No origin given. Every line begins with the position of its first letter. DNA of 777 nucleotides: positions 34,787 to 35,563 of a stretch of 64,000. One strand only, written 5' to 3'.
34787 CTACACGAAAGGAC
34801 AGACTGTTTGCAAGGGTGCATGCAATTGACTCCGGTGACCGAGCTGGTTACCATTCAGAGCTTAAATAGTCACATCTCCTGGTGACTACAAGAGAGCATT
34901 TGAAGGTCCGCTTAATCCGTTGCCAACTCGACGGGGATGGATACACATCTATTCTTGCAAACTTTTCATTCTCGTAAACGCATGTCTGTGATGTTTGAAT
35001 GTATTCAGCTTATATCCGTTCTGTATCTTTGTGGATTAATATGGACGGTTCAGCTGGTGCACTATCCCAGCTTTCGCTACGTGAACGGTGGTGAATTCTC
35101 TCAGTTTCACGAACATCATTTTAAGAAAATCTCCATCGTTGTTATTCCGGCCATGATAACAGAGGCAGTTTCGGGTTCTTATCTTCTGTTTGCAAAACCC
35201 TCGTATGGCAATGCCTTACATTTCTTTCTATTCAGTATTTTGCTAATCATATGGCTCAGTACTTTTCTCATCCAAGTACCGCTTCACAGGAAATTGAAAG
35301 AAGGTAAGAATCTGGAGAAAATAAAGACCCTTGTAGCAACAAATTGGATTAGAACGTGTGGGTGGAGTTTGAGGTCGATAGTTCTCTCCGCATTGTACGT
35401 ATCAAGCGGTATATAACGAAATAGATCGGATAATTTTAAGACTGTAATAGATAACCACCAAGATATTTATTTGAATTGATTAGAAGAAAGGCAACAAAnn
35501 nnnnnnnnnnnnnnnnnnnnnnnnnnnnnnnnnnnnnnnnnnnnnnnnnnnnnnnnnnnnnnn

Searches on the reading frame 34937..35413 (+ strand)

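Call 15: search_protein_families(library=pfam, proteins=[window:34937-35413:+], max_evalue=0.1)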
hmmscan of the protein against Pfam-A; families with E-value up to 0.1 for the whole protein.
window:34937-35413:+ (159 aa): 2 families
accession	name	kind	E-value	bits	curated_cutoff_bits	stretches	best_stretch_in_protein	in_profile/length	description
PF03653.18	UPF0093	-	0.00029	21.6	34.2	1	25-136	13-127/146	Uncharacterised protein family (UPF0093)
PF08592.16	Anthrone_oxy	-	0.027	15.1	27.3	1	68-137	11-83/106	Anthrone oxygenase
